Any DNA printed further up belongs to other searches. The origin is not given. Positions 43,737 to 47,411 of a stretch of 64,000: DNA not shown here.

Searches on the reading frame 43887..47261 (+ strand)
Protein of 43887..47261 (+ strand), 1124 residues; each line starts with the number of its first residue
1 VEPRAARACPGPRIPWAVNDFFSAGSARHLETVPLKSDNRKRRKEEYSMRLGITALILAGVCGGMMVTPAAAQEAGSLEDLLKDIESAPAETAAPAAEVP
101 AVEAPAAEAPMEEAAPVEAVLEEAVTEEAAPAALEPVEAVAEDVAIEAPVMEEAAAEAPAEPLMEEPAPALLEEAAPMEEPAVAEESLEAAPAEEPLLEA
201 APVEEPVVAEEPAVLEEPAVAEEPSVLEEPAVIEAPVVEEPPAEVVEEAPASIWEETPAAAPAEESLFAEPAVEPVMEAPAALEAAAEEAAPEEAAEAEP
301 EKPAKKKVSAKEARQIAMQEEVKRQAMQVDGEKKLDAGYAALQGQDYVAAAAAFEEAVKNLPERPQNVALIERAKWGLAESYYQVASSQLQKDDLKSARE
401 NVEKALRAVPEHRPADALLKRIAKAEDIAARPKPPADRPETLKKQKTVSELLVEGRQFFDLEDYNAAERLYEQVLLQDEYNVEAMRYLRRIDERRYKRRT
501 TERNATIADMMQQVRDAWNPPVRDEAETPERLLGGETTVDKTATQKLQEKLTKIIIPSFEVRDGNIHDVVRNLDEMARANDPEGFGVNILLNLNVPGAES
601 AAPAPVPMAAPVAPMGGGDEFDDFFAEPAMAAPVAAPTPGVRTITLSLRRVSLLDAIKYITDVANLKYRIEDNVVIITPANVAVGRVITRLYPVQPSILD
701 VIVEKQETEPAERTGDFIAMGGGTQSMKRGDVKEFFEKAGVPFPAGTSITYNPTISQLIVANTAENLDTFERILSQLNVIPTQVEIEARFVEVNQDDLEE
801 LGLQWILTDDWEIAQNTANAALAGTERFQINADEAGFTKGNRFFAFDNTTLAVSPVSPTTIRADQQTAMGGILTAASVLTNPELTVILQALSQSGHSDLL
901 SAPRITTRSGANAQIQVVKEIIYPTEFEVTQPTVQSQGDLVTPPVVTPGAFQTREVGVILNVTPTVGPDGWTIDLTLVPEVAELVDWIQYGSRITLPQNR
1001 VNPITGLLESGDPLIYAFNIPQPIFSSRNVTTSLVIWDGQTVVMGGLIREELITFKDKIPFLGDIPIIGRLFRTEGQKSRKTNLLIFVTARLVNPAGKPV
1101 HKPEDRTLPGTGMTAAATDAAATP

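Call 49: search_protein_families(library=pfam, proteins=[window:43887-47261:+], max_evalue=0.001)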
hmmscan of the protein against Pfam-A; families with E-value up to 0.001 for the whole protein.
window:43887-47261:+ (1124 aa): 3 families
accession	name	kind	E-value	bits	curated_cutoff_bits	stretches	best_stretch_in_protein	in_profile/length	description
PF00263.26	Secretin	-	2.3e-37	128.6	27.5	1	890-1093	1-168/169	Bacterial type II and III secretion system protein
PF07660.19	STN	-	0.00017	21.8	28.4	1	640-680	12-52/52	Secretin and TonB N terminus short domain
PF07719.23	TPR_2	-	0.00063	20.1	27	0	379-412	1-34/34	Tetratricopeptide repeat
